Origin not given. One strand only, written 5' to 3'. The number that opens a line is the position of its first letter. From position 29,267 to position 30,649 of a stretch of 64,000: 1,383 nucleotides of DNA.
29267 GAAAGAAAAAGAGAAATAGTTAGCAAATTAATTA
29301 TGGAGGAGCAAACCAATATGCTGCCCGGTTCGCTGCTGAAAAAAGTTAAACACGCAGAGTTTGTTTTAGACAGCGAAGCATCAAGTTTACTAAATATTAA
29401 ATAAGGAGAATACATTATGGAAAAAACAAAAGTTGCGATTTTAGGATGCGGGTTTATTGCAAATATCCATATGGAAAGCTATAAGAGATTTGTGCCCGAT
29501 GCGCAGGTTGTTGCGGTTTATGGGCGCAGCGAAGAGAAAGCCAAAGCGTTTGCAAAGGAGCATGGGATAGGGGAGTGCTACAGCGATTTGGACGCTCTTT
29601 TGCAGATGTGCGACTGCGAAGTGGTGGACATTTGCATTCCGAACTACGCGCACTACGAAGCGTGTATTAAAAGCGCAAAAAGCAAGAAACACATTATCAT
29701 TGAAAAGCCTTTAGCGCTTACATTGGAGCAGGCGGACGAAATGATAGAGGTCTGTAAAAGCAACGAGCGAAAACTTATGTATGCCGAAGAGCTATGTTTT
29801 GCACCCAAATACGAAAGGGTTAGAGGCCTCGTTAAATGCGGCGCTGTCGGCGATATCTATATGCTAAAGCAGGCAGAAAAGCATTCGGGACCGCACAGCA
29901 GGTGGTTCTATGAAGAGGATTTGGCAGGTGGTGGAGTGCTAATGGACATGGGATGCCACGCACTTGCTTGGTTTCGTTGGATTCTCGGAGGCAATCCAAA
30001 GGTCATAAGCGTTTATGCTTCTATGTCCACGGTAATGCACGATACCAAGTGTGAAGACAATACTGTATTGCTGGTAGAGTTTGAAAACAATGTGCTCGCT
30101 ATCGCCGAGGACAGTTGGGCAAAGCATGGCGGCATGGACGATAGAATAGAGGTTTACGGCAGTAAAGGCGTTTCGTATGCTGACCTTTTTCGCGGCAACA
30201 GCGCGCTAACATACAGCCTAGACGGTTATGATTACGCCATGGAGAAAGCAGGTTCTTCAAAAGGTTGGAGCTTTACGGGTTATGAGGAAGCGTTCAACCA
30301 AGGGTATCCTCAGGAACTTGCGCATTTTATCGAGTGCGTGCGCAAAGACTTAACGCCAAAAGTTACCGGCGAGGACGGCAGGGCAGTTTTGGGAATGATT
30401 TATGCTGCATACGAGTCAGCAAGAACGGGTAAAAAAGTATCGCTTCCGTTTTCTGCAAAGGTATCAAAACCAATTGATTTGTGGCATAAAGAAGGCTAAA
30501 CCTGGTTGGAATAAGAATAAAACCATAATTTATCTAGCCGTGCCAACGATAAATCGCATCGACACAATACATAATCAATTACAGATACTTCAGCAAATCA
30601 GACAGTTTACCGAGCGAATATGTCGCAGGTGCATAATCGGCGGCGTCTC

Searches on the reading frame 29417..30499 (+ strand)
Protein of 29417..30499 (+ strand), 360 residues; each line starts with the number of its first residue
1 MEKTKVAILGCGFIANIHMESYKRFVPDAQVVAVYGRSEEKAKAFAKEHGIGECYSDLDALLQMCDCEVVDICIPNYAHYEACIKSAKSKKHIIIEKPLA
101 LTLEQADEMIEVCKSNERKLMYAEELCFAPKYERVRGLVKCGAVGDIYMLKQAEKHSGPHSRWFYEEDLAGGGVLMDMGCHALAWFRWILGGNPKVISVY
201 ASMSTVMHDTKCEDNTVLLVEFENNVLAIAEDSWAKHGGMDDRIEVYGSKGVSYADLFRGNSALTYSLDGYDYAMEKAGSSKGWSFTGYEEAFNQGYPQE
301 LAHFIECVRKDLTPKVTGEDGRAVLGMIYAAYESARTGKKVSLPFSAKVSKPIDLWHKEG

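Call 29: search_protein_families(library=ncbifam, proteins=[window:29417-30499:+], max_evalue=1e-20)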
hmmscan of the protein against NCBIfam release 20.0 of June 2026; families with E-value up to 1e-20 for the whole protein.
window:29417-30499:+ (360 aa): 4 families
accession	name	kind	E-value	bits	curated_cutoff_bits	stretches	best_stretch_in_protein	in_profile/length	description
TIGR04380.1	myo_inos_iolG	equivalog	1.1e-52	178.9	355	1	4-341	2-329/330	inositol 2-dehydrogenase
NF040723.1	UDP-GlcNAcDh_Arch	equivalog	4.3e-36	125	450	1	5-335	2-301/302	UDP-N-acetylglucosamine 3-dehydrogenase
NF041392.1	XylDh_Gfo6_Halo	equivalog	6e-28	97.6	350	1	29-343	42-350/350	D-xylose 1-dehydrogenase Gfo6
NF052479.1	LevoglcsnDh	equivalog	5.6e-26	91.1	650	1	1-209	1-218/386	levoglucosan dehydrogenase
